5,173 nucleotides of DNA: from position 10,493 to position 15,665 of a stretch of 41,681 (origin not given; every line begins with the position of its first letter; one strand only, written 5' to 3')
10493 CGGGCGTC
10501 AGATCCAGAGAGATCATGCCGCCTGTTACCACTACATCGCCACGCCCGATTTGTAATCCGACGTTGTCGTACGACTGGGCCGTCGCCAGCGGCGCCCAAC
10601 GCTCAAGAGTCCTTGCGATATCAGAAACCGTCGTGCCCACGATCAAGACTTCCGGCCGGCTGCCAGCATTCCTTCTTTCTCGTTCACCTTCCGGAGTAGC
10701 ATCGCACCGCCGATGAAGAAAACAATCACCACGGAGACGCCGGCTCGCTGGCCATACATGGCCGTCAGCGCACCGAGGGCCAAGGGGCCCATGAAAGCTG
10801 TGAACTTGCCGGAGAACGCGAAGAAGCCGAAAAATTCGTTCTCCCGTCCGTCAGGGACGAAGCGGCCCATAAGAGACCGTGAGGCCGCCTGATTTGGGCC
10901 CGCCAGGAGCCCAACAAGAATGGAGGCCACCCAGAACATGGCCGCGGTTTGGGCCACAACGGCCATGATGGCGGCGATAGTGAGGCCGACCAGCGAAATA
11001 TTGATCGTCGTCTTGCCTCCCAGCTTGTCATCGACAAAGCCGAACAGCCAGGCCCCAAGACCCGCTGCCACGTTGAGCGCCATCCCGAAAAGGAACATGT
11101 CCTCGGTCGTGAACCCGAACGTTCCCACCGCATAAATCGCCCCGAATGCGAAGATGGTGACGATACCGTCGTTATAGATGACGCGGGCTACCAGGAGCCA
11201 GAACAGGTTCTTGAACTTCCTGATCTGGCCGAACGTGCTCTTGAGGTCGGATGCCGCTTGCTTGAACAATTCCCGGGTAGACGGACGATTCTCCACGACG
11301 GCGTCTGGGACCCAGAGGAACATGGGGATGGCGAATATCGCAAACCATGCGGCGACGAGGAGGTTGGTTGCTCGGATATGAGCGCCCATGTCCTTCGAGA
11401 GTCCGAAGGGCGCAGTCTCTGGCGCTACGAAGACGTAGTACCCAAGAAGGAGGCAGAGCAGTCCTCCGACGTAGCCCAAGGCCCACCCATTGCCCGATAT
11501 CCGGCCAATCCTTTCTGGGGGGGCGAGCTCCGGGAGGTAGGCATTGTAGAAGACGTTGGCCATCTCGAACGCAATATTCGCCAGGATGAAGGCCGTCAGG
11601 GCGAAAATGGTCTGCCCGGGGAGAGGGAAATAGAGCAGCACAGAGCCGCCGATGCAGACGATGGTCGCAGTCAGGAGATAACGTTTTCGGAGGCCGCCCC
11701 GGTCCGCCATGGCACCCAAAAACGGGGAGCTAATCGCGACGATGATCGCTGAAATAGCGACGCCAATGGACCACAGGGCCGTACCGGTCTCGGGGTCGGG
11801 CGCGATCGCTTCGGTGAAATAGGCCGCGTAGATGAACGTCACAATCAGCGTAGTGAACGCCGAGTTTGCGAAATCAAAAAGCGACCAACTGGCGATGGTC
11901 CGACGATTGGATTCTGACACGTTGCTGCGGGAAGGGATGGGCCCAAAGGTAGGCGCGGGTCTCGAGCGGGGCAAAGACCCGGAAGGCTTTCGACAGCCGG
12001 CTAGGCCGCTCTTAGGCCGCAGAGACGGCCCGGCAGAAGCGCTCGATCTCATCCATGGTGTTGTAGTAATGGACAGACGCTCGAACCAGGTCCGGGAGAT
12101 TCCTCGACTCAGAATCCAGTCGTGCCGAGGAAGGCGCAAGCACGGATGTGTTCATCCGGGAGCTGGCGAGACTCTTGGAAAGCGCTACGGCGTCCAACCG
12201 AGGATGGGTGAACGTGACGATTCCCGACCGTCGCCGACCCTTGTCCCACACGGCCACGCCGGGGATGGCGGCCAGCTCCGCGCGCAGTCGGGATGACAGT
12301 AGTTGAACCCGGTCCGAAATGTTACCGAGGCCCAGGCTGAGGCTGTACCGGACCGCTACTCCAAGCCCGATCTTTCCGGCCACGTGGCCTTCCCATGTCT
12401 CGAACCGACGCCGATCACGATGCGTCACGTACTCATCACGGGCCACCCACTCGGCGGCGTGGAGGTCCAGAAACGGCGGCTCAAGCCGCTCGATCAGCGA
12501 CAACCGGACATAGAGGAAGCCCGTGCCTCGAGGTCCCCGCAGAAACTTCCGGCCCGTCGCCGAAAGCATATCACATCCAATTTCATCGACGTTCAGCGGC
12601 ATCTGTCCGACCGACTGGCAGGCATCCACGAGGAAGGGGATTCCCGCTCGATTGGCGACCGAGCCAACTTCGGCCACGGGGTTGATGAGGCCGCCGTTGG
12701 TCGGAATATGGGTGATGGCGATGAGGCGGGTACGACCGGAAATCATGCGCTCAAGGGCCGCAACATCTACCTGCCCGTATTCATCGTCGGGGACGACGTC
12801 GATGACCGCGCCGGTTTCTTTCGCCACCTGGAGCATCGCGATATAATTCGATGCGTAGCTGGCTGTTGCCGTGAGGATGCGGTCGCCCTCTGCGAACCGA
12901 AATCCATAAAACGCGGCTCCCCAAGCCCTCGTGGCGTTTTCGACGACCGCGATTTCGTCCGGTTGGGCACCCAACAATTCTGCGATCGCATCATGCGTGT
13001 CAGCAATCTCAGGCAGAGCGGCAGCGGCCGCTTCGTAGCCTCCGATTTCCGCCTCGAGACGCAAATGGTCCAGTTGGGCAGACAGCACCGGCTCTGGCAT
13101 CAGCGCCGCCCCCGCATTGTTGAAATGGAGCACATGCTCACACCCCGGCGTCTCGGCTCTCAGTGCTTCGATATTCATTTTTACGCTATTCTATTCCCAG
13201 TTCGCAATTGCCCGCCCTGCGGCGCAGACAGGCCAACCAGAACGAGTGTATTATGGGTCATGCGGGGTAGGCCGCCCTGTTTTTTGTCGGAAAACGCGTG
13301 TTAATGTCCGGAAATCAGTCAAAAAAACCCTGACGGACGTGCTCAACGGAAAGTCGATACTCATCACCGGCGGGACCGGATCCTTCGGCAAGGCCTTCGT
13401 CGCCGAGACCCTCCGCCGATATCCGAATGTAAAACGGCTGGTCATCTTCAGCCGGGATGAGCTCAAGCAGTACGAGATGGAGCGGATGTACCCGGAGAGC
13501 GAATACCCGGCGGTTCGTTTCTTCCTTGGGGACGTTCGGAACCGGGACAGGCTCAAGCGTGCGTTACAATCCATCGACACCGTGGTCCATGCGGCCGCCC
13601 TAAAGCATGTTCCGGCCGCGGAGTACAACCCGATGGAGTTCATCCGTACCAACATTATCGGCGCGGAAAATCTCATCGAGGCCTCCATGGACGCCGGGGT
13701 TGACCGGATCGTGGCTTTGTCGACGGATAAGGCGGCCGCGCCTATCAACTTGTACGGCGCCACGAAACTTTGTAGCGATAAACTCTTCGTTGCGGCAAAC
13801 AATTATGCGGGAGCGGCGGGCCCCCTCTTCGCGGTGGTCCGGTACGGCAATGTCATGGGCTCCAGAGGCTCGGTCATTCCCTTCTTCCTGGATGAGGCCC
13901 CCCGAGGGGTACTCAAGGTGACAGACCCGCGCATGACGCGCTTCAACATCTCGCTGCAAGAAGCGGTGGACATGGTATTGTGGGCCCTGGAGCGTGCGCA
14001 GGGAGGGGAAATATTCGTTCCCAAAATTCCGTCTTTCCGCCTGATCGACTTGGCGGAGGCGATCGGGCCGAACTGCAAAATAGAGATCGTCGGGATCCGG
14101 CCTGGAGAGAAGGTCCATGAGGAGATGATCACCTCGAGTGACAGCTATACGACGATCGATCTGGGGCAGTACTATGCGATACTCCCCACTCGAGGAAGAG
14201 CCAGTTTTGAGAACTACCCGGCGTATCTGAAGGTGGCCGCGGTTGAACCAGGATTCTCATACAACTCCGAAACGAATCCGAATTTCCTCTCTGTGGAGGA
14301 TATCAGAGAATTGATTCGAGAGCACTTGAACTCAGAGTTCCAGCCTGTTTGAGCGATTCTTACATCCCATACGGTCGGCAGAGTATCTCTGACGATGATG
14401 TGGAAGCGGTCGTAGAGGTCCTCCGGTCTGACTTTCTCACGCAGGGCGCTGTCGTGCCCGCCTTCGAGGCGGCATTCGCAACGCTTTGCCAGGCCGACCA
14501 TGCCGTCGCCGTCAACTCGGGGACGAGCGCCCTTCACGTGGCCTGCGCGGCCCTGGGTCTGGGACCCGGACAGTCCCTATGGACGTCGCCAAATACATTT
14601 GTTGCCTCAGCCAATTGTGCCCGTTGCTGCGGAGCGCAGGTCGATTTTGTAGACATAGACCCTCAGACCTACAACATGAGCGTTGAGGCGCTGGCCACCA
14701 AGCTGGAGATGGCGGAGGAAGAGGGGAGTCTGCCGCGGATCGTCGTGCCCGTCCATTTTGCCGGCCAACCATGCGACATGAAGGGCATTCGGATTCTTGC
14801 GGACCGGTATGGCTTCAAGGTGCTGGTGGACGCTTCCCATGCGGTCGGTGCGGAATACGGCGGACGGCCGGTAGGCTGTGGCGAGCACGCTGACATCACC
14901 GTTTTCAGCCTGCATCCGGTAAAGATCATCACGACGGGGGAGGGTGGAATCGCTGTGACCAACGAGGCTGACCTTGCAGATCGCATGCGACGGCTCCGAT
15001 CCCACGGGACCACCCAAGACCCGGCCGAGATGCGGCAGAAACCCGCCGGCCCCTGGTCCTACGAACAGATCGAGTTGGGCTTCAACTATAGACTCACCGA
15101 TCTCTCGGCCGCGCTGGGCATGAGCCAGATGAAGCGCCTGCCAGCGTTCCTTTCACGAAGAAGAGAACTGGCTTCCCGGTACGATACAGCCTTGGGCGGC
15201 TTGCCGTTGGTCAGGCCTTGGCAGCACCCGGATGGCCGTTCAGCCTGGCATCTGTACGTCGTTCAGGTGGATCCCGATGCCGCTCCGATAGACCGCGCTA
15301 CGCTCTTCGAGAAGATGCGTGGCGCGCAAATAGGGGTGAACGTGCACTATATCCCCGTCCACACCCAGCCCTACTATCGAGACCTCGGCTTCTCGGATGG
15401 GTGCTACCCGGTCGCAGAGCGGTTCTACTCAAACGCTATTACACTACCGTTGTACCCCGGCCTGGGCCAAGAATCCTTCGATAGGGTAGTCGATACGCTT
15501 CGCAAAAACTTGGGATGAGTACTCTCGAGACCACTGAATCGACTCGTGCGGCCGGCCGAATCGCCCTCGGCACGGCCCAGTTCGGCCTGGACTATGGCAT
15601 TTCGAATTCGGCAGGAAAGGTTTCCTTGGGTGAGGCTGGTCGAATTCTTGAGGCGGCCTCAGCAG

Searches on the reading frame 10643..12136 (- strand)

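Call 7: search_protein_families(library=pfam, proteins=[window:10643-12136:-], max_evalue=0.001)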
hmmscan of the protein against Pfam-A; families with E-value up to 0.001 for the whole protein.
window:10643-12136:- (497 aa): 3 families
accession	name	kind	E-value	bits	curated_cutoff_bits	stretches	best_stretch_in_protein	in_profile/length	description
PF11700.14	ATG22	-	5.1e-53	180.9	24.1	1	125-492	76-480/482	Vacuole effluxer Atg22 like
PF07690.21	MFS_1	-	1.9e-30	106.4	33.4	3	76-227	200-345/347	Major Facilitator Superfamily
PF00083.30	Sugar_tr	-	1e-08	35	22.3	1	86-226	13-151/452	Sugar (and other) transporter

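Call 75: search_protein_families(library=ncbifam, proteins=[window:10643-12136:-], max_evalue=0.00001)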
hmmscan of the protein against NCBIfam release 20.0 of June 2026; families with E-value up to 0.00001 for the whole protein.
window:10643-12136:- (497 aa): 6 families
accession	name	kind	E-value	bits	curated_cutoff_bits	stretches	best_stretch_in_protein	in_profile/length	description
TIGR00883.1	2A0106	subfamily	2.3e-12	46.7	443.45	1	75-215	219-355/400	metabolite/H+ symporter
TIGR00880.1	2_A_01_02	superfamily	2.2e-09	37.6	131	0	360-475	13-128/141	multidrug resistance protein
TIGR00893.1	2A0114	subfamily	2.2e-08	33.4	395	1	292-475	198-388/399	D-galactonate transporter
TIGR00900.1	2A0121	subfamily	1.9e-07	30.8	319.6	0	81-231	215-355/364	H+ Antiporter protein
TIGR00881.1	2A0104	subfamily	3.6e-07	29.6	407.75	1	329-475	14-161/379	phosphoglycerate transporter protein PgtP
TIGR00895.1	2A0115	subfamily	2.2e-06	26.9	418.55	0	337-457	277-397/398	aromatic acid/H+ symport family MFS transporter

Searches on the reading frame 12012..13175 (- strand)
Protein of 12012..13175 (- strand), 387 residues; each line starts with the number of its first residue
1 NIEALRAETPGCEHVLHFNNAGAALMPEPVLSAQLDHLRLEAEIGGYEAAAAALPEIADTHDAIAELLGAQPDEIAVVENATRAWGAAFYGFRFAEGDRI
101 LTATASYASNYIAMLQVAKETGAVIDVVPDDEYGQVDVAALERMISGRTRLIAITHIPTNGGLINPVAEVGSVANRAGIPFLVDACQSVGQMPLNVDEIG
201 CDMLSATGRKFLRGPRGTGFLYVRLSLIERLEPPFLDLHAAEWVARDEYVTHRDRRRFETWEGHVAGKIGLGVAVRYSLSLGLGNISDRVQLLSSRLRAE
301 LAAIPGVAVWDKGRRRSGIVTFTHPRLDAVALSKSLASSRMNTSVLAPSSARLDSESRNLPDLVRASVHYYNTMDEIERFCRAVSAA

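Call 74: search_protein_families(library=pfam, proteins=[window:12012-13175:-], max_evalue=0.01)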
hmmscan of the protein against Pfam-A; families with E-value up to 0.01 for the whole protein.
window:12012-13175:- (387 aa): 4 families
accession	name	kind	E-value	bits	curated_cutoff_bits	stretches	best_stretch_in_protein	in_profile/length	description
PF00266.25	Aminotran_5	-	1.7e-61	208.7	21.5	1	18-380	3-371/371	Aminotransferase class-V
PF01041.23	DegT_DnrJ_EryC1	-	6.1e-11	42.6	19.8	1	63-191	32-152/360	DegT/DnrJ/EryC1/StrS aminotransferase family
PF00155.27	Aminotran_1_2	-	4.8e-06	26.4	19.7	1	59-184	46-185/361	Aminotransferase class I and II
PF01053.26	Cys_Met_Meta_PP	-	0.00068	18.7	27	1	87-214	82-202/381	Cys/Met metabolism PLP-dependent enzyme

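Call 75: search_protein_families(library=ncbifam, proteins=[window:12012-13175:-], max_evalue=0.00001)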
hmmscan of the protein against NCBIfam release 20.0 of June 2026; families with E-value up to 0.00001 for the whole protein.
window:12012-13175:- (387 aa): 24 families
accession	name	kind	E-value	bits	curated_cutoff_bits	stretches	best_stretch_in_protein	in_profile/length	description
TIGR01979.1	sufS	subfamily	2.2e-52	178.3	475.1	1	13-385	17-396/403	SufS family cysteine desulfurase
TIGR04343.1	egtE_PLP_lyase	equivalog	4.4e-49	167.2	400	1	15-384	14-368/370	ergothioneine biosynthesis PLP-dependent enzyme EgtE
NF041166.1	f2_encap_cargo1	exception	1.6e-41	143.1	800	1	58-385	292-621/623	family 2A encapsulin nanocompartment cargo protein cysteine desulfurase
NF006791.0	PRK09295.1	equivalog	7e-37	127.5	661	1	21-383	30-397/406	cysteine desulfurase SufS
TIGR01977.1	am_tr_V_EF2568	hypoth_equivalog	2.3e-33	115.7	377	1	41-385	30-374/376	cysteine desulfurase family protein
TIGR01976.1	am_tr_V_VC1184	hypoth_equivalog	1.1e-32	113.9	352.35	1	2-384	3-401/401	cysteine desulfurase-like protein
TIGR03402.1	FeS_nifS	equivalog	7.5e-29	100.6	530.75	1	49-312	36-283/379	cysteine desulfurase NifS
NF008126.0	PRK10874.1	equivalog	1.8e-27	96.5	607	1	3-387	7-395/401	cysteine desulfurase CsdA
TIGR03392.1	FeS_syn_CsdA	equivalog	5.9e-27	94.8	493.6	1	4-387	5-392/398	cysteine desulfurase CsdA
NF010611.0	PRK14012.1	equivalog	1.1e-21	77.3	548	1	58-231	54-228/406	IscS subfamily cysteine desulfurase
TIGR03235.1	DNA_S_dndA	equivalog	4.6e-21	75.5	480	1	47-226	34-215/353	cysteine desulfurase DndA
TIGR02006.1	IscS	equivalog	5e-21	75.2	643.2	1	57-227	49-220/402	IscS subfamily cysteine desulfurase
NF040779.1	Sec_lyase_SclA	exception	7.1e-20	71.2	525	1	56-339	44-326/378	selenocysteine lyase SclA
NF002806.0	PRK02948.1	subfamily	5.3e-19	68.4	304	1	96-224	87-213/381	IscS subfamily cysteine desulfurase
TIGR03403.1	nifS_epsilon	equivalog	1.2e-18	67.1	587.7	1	97-310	90-284/382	NifS family cysteine desulfurase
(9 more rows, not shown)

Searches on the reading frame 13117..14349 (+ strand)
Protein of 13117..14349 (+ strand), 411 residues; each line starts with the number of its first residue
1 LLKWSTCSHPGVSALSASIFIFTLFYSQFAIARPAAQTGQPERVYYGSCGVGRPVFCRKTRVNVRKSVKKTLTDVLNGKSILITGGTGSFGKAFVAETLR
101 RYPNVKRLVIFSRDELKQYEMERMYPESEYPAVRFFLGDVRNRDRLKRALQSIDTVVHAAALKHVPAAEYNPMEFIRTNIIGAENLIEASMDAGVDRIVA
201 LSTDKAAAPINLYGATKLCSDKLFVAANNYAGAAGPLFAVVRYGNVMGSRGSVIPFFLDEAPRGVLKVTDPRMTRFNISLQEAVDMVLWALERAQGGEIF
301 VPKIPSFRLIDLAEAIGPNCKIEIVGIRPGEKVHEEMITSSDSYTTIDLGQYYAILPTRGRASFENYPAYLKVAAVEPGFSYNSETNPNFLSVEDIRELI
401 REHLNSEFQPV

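Call 7: search_protein_families(library=pfam, proteins=[window:13117-14349:+], max_evalue=0.001)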
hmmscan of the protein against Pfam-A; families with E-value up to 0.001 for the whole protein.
window:13117-14349:+ (411 aa): 9 families
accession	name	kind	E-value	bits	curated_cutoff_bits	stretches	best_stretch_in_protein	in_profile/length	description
PF02719.21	Polysacc_synt_2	-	1.3e-98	330.2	20.2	1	81-355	1-291/293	Polysaccharide biosynthesis protein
PF01370.27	Epimerase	-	9.2e-24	84.6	20.9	1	81-299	1-236/240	NAD dependent epimerase/dehydratase family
PF16363.11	GDP_Man_Dehyd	-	1.4e-16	61.4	27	1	82-205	1-131/332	GDP-mannose 4,6 dehydratase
PF01073.25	3Beta_HSD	-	3.4e-13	49.7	22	1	82-209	1-122/280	3-beta hydroxysteroid dehydrogenase/isomerase family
PF07993.18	NAD_binding_4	-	2.6e-08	33.8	20.1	1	83-205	1-138/258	Male sterility protein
PF04321.23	RmlD_sub_bind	-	3.4e-08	33.4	27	1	80-251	2-156/287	RmlD substrate binding domain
PF13460.12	NAD_binding_10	-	6.2e-08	33.2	27.2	1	85-206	1-101/184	NAD(P)H-binding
PF08659.16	KR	-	1.1e-05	25.8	22.6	1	81-202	3-135/180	KR domain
PF05368.20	NmrA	-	7.2e-05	22.9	27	1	79-199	3-103/298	NmrA-like family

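Call 34: search_protein_families(library=ncbifam, proteins=[window:13117-14349:+], max_evalue=0.01)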
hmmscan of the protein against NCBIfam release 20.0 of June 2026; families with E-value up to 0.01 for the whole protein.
window:13117-14349:+ (411 aa): 30 families (the best 25 are shown)
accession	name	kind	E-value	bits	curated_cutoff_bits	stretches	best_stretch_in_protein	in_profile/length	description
TIGR03589.1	PseB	equivalog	9.8e-150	497.9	407.75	1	76-399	2-323/324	UDP-N-acetylglucosamine 4,6-dehydratase (inverting)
TIGR04130.1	FnlA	equivalog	3.5e-72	243.1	730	1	76-400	2-325/337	UDP-N-acetylglucosamine 4,6-dehydratase/5-epimerase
TIGR04180.1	EDH_00030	hypoth_equivalog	1.4e-17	63.7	475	1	81-205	1-123/297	NAD-dependent 4,6-dehydratase LegB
TIGR01181.1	dTDP_gluc_dehyt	equivalog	5.3e-16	58.6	365.1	1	81-208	2-130/321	dTDP-glucose 4,6-dehydratase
TIGR01179.1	galE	equivalog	1.2e-15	57.2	262.3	1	81-250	2-180/332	UDP-glucose 4-epimerase GalE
TIGR03466.1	HpnA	hypoth_equivalog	5.2e-11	42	367.65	1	80-204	2-114/327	hopanoid-associated sugar epimerase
NF042422.1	oxyalk_red_OleD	equivalog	2.8e-10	40.1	580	1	81-204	3-111/329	2-alkyl-3-oxoalkanoate reductase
NF041293.1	G6PDh_Azf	equivalog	1.8e-09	37.4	400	1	79-207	3-119/252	NAD-dependent glucose-6-phosphate dehydrogenase Azf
NF007956.0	PRK10675.1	subfamily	3.2e-08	33.1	394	1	81-202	3-123/338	UDP-glucose 4-epimerase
TIGR01214.1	rmlD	equivalog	4.2e-08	32.6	224.05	1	81-219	2-130/285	dTDP-4-dehydrorhamnose reductase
NF042423.1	oxyalk_red_Shew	equivalog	6.9e-08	31.9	580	1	79-204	9-119/331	2-alkyl-3-oxoalkanoate reductase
NF011728.1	PRK15181.1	equivalog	7.4e-08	31.8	760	1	75-198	12-136/348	Vi polysaccharide biosynthesis UDP-N-acetylglucosaminuronic acid C-4 epimerase TviC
NF045894.1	PKS_plus_SDR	equivalog_domain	7.9e-08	30.3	1740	1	74-205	1153-1294/1515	type I polyketide synthase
TIGR02622.1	CDP_4_6_dhtase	equivalog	1.4e-07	31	278.45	1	77-206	3-132/352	CDP-glucose 4,6-dehydratase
NF052578.1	StrlDmthSdmBMthl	equivalog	1.5e-07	31.5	600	1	81-215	3-124/328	sterol demethylase protein SdmB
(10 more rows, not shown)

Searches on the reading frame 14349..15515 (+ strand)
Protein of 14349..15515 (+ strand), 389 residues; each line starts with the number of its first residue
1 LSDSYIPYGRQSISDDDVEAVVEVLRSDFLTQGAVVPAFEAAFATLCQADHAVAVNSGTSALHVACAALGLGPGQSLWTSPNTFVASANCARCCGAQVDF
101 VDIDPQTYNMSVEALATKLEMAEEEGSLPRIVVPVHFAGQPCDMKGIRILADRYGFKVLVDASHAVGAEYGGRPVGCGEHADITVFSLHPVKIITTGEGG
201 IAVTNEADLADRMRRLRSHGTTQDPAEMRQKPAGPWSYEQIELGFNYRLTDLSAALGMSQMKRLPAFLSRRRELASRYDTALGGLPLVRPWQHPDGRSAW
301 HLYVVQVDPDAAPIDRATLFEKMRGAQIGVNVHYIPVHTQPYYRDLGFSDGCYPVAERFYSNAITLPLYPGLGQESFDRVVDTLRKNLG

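Call 7: search_protein_families(library=pfam, proteins=[window:14349-15515:+], max_evalue=0.001)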
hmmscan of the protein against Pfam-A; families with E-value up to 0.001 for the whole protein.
window:14349-15515:+ (389 aa): 3 families
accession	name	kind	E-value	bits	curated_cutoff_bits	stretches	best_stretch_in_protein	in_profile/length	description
PF01041.23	DegT_DnrJ_EryC1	-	5e-107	358.7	19.8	1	13-385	3-360/360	DegT/DnrJ/EryC1/StrS aminotransferase family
PF00155.27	Aminotran_1_2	-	2.1e-08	34.2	19.7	1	35-169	43-193/361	Aminotransferase class I and II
PF01212.27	Beta_elim_lyase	-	5.3e-06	26.4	27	1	36-221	34-228/288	Beta-eliminating lyase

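Call 34: search_protein_families(library=ncbifam, proteins=[window:14349-15515:+], max_evalue=0.01)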
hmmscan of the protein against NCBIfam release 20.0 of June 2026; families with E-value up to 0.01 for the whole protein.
window:14349-15515:+ (389 aa): 12 families
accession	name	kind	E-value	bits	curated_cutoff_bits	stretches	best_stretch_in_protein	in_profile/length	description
TIGR03588.1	PseC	equivalog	3.7e-161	536.3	423.5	1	6-386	2-378/380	UDP-4-amino-4,6-dideoxy-N-acetyl-beta-L-altrosamine transaminase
NF008658.2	PRK11658.1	equivalog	3.5e-86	289.2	631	1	3-386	2-375/379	UDP-4-amino-4-deoxy-L-arabinose aminotransferase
TIGR04181.1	NHT_00031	hypoth_equivalog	4.1e-66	223.3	420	1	13-367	8-357/359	LegC family aminotransferase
NF008687.0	PRK11706.1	equivalog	5.1e-50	170.3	375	1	6-386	2-372/375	dTDP-4-amino-4,6-dideoxygalactose transaminase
TIGR04427.1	PLP_DesI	equivalog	2e-43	149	650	1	24-385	41-380/390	dTDP-4-dehydro-6-deoxyglucose aminotransferase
TIGR02379.1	ECA_wecE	subfamily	2.4e-39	135.2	434.85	1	6-386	2-373/376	dTDP-4-amino-4,6-dideoxy-D-glucose transaminase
NF011936.0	PRK15407.1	equivalog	4.4e-39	134.4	423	1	3-387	34-435/440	lipopolysaccharide biosynthesis protein RfbH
NF005394.0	PRK06939.1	equivalog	0.00063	18.6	460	1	109-183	155-231/397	glycine C-acetyltransferase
TIGR01822.1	2am3keto_CoA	equivalog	0.0007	18.6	493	1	109-195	151-235/393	glycine C-acetyltransferase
TIGR01325.1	O_suc_HS_sulf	equivalog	0.00071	18.3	510.05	1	35-223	55-234/380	O-succinylhomoserine sulfhydrylase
TIGR01821.1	5aminolev_synth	equivalog_domain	0.0017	17.3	338.55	1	125-194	174-241/402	5-aminolevulinate synthase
NF000586.1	PRK00011.1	subfamily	0.0021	16.9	335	1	103-214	136-241/404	serine hydroxymethyltransferase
